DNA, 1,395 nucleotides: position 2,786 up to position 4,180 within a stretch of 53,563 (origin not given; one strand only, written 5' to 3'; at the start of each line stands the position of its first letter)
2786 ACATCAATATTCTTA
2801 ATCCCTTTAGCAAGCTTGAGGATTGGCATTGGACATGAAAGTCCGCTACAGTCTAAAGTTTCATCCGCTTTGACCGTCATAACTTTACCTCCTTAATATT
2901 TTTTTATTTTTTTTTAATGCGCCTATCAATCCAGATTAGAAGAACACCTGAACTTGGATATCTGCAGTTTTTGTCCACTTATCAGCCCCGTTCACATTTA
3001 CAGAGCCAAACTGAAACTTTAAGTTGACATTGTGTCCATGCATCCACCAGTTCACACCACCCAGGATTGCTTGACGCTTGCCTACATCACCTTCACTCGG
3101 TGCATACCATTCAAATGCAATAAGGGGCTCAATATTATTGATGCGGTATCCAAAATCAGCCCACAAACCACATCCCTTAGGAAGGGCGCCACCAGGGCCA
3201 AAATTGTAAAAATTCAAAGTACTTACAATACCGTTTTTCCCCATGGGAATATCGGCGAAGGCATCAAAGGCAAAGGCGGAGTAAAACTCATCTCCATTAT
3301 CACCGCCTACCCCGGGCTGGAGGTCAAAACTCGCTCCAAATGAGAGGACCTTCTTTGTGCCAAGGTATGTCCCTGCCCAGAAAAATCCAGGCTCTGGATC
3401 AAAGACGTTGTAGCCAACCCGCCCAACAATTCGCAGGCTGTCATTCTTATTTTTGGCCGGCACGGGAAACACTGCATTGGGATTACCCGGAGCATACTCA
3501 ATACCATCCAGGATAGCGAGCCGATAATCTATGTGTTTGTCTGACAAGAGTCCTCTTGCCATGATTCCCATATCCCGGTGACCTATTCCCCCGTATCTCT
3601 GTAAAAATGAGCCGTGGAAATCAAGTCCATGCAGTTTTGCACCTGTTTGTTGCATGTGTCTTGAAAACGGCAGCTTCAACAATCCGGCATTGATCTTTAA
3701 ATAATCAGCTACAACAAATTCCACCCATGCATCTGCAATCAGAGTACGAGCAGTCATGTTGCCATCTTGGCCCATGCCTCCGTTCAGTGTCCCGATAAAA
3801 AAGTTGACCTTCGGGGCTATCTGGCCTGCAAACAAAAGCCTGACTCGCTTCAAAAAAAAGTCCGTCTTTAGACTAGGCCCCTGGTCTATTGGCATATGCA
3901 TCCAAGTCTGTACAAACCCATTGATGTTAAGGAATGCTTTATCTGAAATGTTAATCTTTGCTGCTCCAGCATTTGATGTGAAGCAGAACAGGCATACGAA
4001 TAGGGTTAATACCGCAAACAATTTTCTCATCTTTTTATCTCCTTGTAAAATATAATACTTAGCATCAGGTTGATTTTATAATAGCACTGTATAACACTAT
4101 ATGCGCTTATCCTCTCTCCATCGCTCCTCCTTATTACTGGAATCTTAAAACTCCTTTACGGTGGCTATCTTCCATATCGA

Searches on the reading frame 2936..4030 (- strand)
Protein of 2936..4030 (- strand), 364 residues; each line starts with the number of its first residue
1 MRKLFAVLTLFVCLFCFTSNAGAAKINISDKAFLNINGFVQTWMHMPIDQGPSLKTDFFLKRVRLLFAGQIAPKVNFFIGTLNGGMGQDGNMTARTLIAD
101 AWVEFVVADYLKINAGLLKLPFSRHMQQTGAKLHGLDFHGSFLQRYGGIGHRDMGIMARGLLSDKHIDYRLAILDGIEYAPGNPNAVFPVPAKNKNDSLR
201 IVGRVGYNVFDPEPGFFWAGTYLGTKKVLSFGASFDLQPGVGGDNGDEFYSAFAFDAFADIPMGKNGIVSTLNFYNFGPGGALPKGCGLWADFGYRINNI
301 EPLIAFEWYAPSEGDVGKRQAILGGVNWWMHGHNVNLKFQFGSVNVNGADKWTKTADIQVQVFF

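Call 36: search_protein_families(library=pfam, proteins=[window:2936-4030:-], max_evalue=0.01)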
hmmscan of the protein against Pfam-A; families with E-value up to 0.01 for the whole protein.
window:2936-4030:- (364 aa): 1 family
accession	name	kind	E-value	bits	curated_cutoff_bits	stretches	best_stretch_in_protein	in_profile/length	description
PF07396.17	Porin_O_P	-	0.00095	18.9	20.9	0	56-124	25-94/370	Phosphate-selective porin O and P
